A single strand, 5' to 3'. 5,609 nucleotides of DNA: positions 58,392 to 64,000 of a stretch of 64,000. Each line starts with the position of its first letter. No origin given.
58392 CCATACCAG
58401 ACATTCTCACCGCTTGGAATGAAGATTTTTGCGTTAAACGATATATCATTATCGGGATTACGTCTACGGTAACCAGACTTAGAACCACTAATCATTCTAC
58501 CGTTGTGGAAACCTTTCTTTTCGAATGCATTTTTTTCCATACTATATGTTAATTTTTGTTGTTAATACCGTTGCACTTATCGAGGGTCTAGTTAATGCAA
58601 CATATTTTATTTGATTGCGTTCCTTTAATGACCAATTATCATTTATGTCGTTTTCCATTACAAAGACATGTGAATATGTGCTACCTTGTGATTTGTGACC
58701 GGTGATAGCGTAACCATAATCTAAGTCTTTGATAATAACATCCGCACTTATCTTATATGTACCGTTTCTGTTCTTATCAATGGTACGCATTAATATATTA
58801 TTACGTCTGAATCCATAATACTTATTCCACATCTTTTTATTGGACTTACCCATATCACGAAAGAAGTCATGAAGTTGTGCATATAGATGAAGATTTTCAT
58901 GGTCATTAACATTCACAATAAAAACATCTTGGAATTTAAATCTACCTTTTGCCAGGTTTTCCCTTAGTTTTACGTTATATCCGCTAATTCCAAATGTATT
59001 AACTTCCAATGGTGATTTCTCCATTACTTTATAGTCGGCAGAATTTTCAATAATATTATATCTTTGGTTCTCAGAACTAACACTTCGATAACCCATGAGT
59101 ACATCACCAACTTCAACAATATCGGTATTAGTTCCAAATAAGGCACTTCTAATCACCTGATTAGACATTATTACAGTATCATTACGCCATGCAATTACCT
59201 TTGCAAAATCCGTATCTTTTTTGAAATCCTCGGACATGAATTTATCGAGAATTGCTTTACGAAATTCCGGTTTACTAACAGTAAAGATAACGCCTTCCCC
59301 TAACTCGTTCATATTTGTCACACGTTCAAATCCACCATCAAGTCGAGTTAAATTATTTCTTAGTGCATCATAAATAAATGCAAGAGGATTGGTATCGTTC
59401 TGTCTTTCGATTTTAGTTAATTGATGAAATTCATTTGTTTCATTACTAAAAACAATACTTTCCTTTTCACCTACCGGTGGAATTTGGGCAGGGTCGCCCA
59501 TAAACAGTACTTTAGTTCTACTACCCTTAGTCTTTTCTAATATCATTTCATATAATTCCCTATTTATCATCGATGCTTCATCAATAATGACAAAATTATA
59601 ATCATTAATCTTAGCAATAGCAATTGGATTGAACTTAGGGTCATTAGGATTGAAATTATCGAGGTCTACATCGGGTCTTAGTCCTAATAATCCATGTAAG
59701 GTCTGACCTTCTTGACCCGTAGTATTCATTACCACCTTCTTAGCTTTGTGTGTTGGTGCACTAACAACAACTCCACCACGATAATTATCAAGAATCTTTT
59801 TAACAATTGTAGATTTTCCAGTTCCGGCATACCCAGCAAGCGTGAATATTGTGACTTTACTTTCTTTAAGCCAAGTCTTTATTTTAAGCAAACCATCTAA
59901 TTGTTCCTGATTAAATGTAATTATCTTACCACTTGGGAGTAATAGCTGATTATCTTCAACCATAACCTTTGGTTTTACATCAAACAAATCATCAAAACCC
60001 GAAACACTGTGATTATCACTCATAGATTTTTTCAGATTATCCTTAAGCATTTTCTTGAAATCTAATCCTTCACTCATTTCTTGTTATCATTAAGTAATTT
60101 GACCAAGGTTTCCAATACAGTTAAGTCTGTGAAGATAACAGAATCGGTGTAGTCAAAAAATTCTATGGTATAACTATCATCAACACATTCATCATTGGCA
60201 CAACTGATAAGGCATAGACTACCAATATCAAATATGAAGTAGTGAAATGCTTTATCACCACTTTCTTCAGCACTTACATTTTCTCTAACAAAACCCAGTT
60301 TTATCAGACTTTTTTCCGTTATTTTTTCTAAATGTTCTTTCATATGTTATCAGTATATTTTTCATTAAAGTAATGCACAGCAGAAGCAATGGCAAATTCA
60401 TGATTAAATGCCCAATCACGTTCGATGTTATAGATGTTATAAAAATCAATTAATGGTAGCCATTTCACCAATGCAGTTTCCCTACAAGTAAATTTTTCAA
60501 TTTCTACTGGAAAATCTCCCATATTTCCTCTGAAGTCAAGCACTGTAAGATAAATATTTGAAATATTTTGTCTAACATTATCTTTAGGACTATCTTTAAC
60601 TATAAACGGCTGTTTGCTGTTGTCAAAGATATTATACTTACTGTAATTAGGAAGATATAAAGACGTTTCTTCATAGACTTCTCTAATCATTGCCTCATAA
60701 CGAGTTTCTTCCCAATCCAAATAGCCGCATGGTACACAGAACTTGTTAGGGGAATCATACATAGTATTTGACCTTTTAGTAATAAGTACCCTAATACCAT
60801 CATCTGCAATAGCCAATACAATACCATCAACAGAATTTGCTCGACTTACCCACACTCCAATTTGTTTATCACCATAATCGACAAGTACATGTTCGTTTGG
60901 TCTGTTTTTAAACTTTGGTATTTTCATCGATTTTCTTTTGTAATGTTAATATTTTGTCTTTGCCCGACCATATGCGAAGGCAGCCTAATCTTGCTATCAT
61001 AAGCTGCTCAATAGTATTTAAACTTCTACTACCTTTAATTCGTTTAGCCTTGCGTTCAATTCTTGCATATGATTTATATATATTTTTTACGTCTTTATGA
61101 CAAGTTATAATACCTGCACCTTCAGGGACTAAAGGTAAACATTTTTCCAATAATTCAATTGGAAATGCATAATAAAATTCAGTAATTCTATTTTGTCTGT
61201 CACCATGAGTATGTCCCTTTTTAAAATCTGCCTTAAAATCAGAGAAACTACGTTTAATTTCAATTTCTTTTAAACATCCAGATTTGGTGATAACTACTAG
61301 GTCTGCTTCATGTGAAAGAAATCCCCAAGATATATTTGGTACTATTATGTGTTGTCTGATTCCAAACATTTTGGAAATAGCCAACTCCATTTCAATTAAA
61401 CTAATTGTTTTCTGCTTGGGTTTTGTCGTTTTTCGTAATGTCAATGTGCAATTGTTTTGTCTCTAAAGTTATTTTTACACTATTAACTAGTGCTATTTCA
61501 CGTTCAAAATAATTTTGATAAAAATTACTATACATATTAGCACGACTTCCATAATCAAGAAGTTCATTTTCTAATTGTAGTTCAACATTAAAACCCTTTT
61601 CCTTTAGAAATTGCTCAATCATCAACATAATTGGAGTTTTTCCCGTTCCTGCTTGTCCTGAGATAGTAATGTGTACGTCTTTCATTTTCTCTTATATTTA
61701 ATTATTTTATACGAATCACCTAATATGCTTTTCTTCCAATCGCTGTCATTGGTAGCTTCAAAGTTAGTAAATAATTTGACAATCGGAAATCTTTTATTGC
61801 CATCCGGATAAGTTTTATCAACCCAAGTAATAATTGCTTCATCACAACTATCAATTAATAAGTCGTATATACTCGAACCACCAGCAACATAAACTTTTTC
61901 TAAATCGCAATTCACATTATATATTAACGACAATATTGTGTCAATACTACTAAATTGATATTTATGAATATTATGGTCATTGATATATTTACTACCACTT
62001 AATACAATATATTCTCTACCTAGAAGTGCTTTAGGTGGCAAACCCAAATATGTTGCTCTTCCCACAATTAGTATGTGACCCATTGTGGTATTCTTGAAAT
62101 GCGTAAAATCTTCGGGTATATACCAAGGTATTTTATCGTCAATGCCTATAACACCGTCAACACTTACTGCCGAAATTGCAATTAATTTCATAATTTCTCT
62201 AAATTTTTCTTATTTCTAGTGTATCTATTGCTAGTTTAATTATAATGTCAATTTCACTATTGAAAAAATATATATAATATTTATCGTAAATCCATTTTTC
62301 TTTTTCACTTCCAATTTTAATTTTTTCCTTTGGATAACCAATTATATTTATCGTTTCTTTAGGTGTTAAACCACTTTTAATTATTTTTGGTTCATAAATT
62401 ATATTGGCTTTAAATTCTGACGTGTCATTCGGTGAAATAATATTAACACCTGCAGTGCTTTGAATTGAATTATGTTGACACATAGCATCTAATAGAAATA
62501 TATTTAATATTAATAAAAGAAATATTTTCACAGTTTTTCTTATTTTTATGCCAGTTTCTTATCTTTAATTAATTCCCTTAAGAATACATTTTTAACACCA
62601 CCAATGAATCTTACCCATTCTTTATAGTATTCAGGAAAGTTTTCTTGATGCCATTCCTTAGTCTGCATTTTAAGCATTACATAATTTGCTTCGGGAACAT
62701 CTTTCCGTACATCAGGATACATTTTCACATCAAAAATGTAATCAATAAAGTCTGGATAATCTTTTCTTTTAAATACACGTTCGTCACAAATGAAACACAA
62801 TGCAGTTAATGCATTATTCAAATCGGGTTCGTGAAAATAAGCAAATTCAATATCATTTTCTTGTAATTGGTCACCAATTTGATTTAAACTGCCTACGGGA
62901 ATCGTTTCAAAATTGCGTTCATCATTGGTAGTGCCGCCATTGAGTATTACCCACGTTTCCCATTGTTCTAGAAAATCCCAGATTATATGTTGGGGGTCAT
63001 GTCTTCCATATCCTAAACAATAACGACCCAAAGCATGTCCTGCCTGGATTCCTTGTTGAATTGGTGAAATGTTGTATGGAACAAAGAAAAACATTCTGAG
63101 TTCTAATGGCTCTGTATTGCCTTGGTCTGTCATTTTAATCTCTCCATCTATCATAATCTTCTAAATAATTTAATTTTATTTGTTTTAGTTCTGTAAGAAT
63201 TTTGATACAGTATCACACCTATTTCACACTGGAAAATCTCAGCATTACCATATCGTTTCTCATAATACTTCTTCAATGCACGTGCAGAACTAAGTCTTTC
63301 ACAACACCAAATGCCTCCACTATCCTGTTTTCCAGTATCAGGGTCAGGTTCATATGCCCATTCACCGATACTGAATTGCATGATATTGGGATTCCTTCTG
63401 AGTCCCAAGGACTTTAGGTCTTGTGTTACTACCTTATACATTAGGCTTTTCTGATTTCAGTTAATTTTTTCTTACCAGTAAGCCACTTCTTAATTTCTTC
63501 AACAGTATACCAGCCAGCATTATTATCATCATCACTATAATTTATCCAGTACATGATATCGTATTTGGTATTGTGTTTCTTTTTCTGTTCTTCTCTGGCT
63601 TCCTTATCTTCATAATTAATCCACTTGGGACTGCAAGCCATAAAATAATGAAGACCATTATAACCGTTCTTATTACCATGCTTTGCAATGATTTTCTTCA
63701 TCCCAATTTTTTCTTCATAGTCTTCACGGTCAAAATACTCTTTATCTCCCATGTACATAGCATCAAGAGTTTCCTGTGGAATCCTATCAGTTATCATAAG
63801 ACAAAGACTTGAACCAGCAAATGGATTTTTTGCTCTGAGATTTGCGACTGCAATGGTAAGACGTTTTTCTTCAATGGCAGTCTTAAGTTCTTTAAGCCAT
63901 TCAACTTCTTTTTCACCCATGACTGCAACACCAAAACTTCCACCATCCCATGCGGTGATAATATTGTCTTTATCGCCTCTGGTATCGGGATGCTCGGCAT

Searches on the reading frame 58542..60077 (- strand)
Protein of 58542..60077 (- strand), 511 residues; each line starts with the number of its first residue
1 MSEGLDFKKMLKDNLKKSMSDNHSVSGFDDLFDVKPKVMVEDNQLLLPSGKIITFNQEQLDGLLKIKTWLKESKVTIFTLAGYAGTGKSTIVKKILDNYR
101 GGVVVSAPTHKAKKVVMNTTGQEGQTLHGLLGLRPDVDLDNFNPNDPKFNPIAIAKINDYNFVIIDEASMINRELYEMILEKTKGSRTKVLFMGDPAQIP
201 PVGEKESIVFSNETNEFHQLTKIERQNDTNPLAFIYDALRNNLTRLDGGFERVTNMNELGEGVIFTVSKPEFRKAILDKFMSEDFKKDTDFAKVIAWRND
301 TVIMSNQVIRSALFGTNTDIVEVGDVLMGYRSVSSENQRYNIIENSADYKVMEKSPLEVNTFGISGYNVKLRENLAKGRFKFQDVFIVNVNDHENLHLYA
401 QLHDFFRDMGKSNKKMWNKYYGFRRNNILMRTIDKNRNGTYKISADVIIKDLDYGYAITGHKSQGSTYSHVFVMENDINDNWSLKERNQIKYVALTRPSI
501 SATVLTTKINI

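Call 41: search_protein_families(library=phrogs, proteins=[window:58542-60077:-], max_evalue=0.00001)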
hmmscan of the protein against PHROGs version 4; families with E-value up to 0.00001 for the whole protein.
window:58542-60077:- (511 aa): 4 families
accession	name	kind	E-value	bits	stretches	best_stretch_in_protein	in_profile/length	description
phrog_325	-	DNA, RNA and nucleotide metabolism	1.9e-84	285.6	1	53-499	469-861/986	Dda-like helicase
phrog_4412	-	DNA, RNA and nucleotide metabolism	1.6e-32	113.7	2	54-230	330-493/743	exonuclease V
phrog_25471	-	unknown function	6e-10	40.4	1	78-199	24-160/162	-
phrog_170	-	other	8.4e-08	33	0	161-219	192-242/323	PhoH-like phosphate starvation-inducible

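Call 42: search_dna_similar(query=window:58542-60077:-, collection=phages, mode=protein, max_evalue=0.00001, max_rows=15)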
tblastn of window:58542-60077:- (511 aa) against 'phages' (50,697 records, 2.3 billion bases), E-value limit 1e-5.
Records with a match: 2211; places in all: 2215; records where one place covers at least 80% of the query: 880.
Best place of each record, by identity: <60% 2211.
By first word of the organism name: Escherichia 735; Klebsiella 316; Pseudomonas 167; Vibrio 141; Shigella 90; Aeromonas 78; Acinetobacter 76; Enterobacter 59; Salmonella 50; Enterobacteria 48; and 69 more.
By host as written in the record: - 319; Escherichia coli 315; Klebsiella pneumoniae 109; Pseudomonas aeruginosa 59; Pseudomonas aeruginosa PAO1 33; Escherichia coli O157:H7 32; Aeromonas salmonicida 28; Escherichia coli B 28; and 544 more.
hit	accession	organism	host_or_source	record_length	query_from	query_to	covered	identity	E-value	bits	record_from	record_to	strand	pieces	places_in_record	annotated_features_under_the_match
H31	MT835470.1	Bacteriophage sp.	human fecal samples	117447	53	506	89%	32.6%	3e-41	164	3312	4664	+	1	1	record has no annotation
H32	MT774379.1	uncultured phage cr118_1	human feces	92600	50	506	89%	31.2%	4e-46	179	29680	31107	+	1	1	DNA helicase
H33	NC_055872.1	uncultured phage cr118_1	human feces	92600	50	506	89%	31.2%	4e-46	179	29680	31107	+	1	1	exonuclease V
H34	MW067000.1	CrAssphage sp. C0521BD4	stool sample from an infant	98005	72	499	84%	32.5%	2e-45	176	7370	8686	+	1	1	putative DNA helicase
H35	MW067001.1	CrAssphage sp. C0521BW15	stool sample from an infant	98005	72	499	84%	32.5%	2e-45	176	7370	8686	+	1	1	putative DNA helicase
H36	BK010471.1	Carjivirus communis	bacterium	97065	72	499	84%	32.5%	3e-45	176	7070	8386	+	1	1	KP06_gp14: putative DNA helicase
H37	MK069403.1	CrAssphage sp. O-152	fecal sample from Mexican boy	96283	72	499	84%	32.5%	4e-45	176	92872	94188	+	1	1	record has no annotation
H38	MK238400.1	CrAssphage ZA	Homo sapiens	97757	72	499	84%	32.5%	4e-45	176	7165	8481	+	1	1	putative DNA helicase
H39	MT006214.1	CrAssphage LMMB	human gut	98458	72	499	84%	32.5%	4e-45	176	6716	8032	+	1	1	SF1 helicase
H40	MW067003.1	CrAssphage sp. C0531BW4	stool sample from an infant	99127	72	499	84%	32.5%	4e-45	176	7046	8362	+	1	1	putative DNA helicase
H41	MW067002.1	CrAssphage sp. C0526BW15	stool sample from an infant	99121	72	499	84%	32.5%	7e-45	175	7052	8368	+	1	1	putative DNA helicase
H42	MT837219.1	Bacteriophage sp.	human fecal samples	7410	57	478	83%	33.0%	1e-46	180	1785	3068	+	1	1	record has no annotation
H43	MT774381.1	uncultured phage cr3_1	human feces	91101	80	497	82%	33.0%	1e-49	189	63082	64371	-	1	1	DNA helicase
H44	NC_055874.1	uncultured phage cr3_1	human feces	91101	80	497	82%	33.0%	1e-49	189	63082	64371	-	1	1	DNA helicase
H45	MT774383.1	uncultured phage cr11_1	human feces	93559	72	499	84%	31.6%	5e-45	176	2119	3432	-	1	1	SF1 helicase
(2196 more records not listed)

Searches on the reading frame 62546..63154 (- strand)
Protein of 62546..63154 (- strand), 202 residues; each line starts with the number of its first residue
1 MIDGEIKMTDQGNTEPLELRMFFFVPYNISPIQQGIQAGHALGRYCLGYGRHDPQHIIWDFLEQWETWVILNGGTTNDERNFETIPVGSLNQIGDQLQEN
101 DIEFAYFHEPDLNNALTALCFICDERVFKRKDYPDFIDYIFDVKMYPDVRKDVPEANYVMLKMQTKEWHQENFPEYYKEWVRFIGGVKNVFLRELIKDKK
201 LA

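Call 66: find_encoding_contigs(protein=window:62546-63154:-, flank=10000, max_places=3)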
Protein window:62546-63154:- (202 aa): 4 contigs read that carry it; 3 places shown.
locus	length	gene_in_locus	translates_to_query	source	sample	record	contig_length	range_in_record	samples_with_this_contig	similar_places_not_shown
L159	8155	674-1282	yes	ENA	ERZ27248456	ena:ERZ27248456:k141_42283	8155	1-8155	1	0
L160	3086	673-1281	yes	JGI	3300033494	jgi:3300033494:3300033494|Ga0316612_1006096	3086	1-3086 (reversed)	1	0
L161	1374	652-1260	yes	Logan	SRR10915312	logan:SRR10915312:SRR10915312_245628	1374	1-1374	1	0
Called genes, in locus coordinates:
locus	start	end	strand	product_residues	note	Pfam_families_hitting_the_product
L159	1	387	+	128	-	?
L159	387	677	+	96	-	-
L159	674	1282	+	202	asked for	-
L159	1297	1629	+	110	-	-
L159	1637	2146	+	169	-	PF00186:DHFR_1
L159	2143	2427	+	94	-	-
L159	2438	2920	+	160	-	-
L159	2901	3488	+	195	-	PF00293:NUDIX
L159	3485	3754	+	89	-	-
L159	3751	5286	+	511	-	PF05970:PIF1, PF13604:AAA_30, PF01443:Viral_helicase1 (weak), PF13245:AAA_19, PF13538:UvrD_C_2 (weak)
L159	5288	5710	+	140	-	-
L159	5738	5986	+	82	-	-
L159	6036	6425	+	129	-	PF13671:AAA_33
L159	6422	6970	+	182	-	PF01966:HD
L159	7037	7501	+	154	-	-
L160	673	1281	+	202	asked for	-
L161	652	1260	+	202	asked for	-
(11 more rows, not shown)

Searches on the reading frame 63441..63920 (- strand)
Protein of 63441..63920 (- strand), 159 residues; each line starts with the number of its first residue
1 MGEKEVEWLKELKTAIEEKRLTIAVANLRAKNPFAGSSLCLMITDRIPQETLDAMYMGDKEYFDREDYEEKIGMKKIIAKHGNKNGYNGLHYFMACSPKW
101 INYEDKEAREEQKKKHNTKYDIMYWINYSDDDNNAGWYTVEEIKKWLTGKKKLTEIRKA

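Call 65: find_encoding_contigs(protein=window:63441-63920:-, flank=10000, max_places=1)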
Protein window:63441-63920:- (159 aa): no gene with exactly this product is on record in the collection.
